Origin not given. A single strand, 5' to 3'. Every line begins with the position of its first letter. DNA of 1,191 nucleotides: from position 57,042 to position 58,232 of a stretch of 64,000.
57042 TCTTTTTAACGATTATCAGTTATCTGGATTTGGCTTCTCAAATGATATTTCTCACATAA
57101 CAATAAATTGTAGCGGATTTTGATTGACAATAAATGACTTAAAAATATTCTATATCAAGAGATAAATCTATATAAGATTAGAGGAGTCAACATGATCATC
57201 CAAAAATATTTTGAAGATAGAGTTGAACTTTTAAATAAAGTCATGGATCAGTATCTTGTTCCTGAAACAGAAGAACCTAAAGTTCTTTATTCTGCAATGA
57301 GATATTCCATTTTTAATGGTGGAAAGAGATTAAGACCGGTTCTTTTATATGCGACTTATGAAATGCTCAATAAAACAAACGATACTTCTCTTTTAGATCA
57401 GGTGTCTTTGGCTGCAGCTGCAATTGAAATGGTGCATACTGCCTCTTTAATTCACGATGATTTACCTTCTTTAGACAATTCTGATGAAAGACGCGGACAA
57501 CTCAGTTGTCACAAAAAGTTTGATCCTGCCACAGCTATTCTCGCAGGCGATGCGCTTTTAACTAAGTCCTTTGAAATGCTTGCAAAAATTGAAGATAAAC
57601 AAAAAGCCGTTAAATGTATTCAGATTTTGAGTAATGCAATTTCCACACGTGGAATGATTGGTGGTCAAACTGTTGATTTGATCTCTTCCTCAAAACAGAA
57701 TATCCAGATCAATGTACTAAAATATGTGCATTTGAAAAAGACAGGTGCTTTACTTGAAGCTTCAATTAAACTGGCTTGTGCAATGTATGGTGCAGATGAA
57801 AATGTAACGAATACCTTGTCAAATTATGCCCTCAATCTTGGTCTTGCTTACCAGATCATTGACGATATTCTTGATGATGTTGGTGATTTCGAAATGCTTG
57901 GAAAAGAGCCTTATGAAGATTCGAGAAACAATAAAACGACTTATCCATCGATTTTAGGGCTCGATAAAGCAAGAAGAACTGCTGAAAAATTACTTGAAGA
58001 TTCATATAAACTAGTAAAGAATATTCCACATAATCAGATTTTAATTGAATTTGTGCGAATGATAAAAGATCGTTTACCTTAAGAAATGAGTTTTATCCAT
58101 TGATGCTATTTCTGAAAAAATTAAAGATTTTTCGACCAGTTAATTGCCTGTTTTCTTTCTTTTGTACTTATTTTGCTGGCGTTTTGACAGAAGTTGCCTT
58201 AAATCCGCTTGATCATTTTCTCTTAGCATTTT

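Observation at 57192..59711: Archaeal-type ether-lipid core (polyprenyl synthase, DGGGPS, GGGPS) in a lipid-A-making bacterium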

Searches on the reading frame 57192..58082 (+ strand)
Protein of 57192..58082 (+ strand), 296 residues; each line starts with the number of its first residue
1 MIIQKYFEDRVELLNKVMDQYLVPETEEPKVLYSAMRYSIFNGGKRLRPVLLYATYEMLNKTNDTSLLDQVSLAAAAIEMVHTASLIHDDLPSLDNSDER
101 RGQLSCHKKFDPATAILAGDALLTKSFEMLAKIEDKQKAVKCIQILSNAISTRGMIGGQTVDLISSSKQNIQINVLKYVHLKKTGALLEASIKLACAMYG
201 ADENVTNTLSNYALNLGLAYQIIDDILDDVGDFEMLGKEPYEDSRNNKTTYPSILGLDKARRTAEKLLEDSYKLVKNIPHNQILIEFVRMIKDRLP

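Call 3: search_protein_families(library=pfam, proteins=[window:57192-58082:+], max_evalue=0.01)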
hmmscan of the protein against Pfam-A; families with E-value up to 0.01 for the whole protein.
window:57192-58082:+ (296 aa): 1 family
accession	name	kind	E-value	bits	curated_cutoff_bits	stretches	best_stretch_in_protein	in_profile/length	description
PF00348.22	polyprenyl_synt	-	1.7e-59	201.5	27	1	30-273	2-235/251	Polyprenyl synthetase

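Call 4: search_protein_families(library=ncbifam, proteins=[window:57192-58082:+], max_evalue=0.01)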
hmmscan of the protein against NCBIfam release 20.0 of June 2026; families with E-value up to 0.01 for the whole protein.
window:57192-58082:+ (296 aa): 16 families
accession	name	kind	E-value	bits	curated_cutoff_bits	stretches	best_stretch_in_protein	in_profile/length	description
NF045485.1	FPPsyn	subfamily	1.4e-89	300.1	275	1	10-294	4-286/288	farnesyl diphosphate synthase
NF045685.1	GGPPSynCrtE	equivalog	1.2e-79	267.4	460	1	3-278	3-274/293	geranylgeranyl diphosphate synthase CrtE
NF007877.0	PRK10581.1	equivalog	2.3e-63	214.1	321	1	7-281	7-280/299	(2E,6E)-farnesyl diphosphate synthase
NF041169.1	f2_encap_cargo4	exception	7.4e-54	183.2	450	1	42-273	48-268/334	family 2 encapsulin nanocompartment cargo protein polyprenyl transferase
NF041003.1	GGPP_syn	equivalog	6.2e-47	160.3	500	1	3-270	2-260/326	geranylgeranyl diphosphate synthase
NF040698.1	IdsA_Meth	equivalog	5e-45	154.1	468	1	11-266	11-260/328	short chain isoprenyl diphosphate synthase IdsA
TIGR02749.1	prenyl_cyano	equivalog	2.9e-37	128.4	383.2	1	26-286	27-275/322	solanesyl diphosphate synthase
NF040789.2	gerfarn_diphsyn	equivalog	1.2e-36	126.6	560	1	6-251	10-261/345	geranylfarnesyl diphosphate synthase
NF045628.1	HxpDPsynlarge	equivalog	8.4e-36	123.5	500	1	28-271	19-249/311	hexaprenyl-diphosphate synthase large subunit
TIGR02748.1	GerC3_HepT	equivalog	6.1e-34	117.6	456.55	1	5-263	7-248/319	heptaprenyl diphosphate synthase component II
NF008140.0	PRK10888.1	equivalog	1.3e-31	110.1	412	1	37-266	37-253/323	octaprenyl diphosphate synthase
NF042417.1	NPPPS_Mycobact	equivalog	2e-28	99.4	600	1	8-269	23-268/335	nonaprenyl/(2E,6E)-farnesyl/geranylgeranyl diphosphat synthase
NF045549.1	GGPPsyn_IdsB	equivalog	3.6e-27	95.3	475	1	43-267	64-279/346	geranylgeranyl diphosphate synthase IdsB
NF040627.1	GFPS_Meth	equivalog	1.1e-26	93.9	600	1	38-239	34-218/285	geranylfarnesyl diphosphate synthase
NF042416.1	GFPPS_Mycobact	equivalog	3.4e-23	82.2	600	1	32-251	30-261/350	bifunctional (2E,6E)-farnesyl/geranyl diphosphate synthase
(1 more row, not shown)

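Call 27: search_solved_structures(query=window:57192-58082:+, max_evalue=1e-30, show_alignments=0)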
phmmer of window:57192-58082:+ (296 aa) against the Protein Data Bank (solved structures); distinct sequences matched with E-value up to 1e-30: 50.
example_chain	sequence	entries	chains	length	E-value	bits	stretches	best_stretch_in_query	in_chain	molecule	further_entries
7my6_A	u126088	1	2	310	1.4e-61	211.4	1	4-271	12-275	Farnesyl-diphosphate synthase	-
7my7_AAA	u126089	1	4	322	1.6e-61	211.2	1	4-271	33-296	Farnesyl-diphosphate synthase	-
4f62_A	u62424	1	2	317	3.2e-60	207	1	18-277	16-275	Geranyltranstransferase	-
3uca_A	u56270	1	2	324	3.7e-59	203.4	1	15-283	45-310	Geranyltranstransferase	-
3ts7_A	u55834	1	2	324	4.4e-58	199.9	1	10-293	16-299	Geranyltranstransferase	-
5xn5_A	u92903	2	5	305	6.9e-57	196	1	6-274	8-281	Os07g0580900 protein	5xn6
5e8l_A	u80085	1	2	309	7.1e-56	192.7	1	5-271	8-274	Heterodimeric geranylgeranyl pyrophosphate synthase large subunit 1, chloroplastic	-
7mxz_AAA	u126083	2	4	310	1.2e-55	191.9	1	18-271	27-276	Geranylgeranyl pyrophosphate synthase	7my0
6sxl_A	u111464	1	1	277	1.3e-55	191.8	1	4-271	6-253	Geranylgeranyl pyrophosphate synthase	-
7my1_AAA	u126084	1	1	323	1.4e-55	191.7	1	17-271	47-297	Geranylgeranyl pyrophosphate synthase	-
3zcd_A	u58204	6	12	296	3.2e-55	190.5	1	15-273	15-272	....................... | FARNESYL PYROPHOSPHATE SYNTHASE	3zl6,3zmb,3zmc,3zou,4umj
1rqj_A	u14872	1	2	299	6.2e-55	189.6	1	7-282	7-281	Geranyltranstransferase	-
1rqi_A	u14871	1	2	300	6.2e-55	189.6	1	7-282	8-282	Geranyltranstransferase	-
2for_A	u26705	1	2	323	7.1e-55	189.4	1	7-282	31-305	Geranyltranstransferase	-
5ayp_A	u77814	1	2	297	2.5e-54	187.6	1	3-273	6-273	Farnesyl diphosphate synthase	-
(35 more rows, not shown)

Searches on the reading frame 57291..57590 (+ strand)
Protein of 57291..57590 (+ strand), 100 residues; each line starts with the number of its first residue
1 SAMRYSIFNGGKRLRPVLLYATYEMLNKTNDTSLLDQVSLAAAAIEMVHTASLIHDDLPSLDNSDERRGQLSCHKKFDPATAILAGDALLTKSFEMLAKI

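Call 28: search_solved_structures(query=window:57291-57590:+, max_evalue=1e-10, show_alignments=5)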
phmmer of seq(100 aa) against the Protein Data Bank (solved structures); distinct sequences matched with E-value up to 1e-10: 71 (the best 60 are shown).
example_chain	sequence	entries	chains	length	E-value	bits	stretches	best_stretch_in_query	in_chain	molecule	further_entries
4f62_A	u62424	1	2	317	4.3e-29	103.5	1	2-98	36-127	Geranyltranstransferase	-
4lfe_A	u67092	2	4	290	5e-27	96.9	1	2-99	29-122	Geranylgeranyl diphosphate synthase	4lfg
1rtr_A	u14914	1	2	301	6.3e-27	96.6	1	2-98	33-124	geranyltranstransferase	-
3ts7_A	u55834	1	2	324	1.8e-25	91.9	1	2-99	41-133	Geranyltranstransferase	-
3lom_A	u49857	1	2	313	3.2e-25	91.1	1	1-97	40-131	Geranyltranstransferase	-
3zcd_A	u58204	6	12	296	4.5e-25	90.7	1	2-98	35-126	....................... | FARNESYL PYROPHOSPHATE SYNTHASE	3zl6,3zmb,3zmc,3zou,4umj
6sxn_B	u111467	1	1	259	9.5e-25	89.6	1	2-99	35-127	Geranylgeranyl pyrophosphate synthase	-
3p41_A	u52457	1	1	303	1.6e-24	88.9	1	2-97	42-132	Geranyltranstransferase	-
3lji_A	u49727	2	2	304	1.7e-24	88.8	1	2-97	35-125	Geranyltranstransferase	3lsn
6sxl_B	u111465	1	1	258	1.8e-24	88.7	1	2-99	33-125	Geranylgeranyl pyrophosphate synthase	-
6sxn_C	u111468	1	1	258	1.9e-24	88.6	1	2-99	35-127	Geranylgeranyl pyrophosphate synthase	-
6sxn_F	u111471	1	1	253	2e-24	88.6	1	2-99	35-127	Geranylgeranyl pyrophosphate synthase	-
6sxn_E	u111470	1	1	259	2e-24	88.6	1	2-99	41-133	Geranylgeranyl pyrophosphate synthase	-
6sxn_D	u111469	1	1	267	2.1e-24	88.5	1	2-99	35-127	Geranylgeranyl pyrophosphate synthase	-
6sxn_A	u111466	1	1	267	2.2e-24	88.5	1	2-99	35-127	Geranylgeranyl pyrophosphate synthase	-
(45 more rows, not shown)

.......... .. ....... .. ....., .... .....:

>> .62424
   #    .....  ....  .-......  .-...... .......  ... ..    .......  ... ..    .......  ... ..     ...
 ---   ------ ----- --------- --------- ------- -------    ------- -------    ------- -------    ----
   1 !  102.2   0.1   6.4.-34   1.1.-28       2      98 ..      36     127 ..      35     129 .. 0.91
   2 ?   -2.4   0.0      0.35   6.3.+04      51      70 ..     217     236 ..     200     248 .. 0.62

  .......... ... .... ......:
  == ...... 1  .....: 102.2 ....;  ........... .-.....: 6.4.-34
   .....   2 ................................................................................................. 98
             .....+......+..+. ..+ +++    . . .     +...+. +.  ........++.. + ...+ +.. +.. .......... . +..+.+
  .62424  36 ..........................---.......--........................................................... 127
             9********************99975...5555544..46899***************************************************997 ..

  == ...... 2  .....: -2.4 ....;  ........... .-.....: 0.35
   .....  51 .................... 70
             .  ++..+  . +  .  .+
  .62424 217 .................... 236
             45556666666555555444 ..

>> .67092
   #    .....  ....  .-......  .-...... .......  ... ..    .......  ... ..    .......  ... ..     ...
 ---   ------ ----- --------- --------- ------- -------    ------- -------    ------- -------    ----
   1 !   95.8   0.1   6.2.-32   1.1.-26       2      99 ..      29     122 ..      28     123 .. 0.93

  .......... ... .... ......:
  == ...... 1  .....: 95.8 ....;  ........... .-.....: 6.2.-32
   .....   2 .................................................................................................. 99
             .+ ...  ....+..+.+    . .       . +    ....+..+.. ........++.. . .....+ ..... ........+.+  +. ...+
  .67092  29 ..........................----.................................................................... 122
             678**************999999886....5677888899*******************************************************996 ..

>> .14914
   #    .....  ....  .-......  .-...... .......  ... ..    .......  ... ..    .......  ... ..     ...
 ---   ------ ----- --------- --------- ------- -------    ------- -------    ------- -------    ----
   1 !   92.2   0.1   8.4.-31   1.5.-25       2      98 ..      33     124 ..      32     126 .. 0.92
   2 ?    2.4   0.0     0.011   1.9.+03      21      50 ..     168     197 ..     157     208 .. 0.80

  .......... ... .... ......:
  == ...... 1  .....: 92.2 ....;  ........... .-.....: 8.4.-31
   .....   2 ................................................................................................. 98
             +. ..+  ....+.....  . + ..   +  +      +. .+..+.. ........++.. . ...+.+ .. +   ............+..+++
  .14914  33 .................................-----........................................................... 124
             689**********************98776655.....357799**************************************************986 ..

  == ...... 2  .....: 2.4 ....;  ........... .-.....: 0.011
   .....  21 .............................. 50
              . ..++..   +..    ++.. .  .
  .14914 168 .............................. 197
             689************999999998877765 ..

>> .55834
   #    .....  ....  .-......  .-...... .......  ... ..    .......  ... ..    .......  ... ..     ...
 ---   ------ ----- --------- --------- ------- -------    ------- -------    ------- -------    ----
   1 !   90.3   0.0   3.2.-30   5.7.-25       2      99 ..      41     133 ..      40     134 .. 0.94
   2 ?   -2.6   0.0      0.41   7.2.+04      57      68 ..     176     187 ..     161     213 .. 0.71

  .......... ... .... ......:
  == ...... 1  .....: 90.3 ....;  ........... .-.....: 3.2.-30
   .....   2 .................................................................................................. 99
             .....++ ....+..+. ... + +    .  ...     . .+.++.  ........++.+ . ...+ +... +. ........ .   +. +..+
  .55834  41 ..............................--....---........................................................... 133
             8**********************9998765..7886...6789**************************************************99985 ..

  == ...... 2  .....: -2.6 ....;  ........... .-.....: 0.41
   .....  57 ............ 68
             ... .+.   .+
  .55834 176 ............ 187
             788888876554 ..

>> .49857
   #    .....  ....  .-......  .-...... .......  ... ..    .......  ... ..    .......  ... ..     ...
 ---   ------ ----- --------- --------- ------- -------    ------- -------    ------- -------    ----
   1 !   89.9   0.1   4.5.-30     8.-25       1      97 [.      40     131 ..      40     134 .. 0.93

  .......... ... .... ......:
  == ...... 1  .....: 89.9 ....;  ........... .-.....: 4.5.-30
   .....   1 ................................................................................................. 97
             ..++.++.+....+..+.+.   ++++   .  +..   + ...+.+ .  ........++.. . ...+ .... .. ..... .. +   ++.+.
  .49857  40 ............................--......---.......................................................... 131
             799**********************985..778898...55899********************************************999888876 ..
